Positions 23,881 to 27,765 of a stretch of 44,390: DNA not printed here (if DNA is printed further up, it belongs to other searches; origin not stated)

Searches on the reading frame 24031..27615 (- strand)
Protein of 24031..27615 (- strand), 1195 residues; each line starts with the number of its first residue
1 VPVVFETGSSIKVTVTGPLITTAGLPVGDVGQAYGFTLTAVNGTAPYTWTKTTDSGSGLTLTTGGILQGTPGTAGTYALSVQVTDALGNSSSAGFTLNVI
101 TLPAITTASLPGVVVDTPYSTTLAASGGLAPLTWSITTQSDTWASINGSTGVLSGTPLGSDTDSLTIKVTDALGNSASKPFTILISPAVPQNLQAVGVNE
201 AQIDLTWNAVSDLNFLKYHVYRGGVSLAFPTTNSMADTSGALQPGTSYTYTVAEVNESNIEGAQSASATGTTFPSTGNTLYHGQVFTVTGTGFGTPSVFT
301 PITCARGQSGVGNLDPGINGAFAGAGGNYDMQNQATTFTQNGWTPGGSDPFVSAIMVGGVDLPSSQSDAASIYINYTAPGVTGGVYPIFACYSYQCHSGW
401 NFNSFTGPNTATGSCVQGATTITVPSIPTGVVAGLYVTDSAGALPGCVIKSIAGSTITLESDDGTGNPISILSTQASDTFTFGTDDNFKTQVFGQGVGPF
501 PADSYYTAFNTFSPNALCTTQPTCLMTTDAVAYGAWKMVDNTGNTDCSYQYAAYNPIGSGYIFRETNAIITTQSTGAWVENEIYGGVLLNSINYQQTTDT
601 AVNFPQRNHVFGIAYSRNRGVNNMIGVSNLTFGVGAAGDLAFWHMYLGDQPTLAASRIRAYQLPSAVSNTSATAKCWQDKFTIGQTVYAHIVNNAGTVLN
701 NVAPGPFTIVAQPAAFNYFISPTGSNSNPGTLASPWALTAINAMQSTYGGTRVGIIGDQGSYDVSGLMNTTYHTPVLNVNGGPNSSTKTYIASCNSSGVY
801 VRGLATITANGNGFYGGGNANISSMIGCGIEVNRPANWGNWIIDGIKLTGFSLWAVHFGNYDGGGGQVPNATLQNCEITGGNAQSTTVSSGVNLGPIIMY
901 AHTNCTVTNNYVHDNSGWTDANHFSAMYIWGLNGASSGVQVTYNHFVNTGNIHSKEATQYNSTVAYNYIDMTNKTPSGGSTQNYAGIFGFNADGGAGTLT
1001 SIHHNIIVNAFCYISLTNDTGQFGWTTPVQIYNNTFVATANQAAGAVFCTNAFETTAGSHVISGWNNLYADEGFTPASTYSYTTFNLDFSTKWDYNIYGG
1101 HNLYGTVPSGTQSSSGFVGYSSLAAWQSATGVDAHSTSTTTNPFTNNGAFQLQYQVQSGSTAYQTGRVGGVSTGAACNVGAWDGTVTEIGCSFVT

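Call 59: search_protein_families(library=pfam, proteins=[window:24031-27615:-], max_evalue=0.001)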
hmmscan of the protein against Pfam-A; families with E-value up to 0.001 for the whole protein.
window:24031-27615:- (1195 aa): 2 families
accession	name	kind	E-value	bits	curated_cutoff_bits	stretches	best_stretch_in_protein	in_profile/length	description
PF05345.18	He_PIG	-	3.7e-12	46.9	24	2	18-99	2-95/96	Putative Ig domain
PF00041.27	fn3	-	0.00032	21.3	25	1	190-266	3-79/84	Fibronectin type III domain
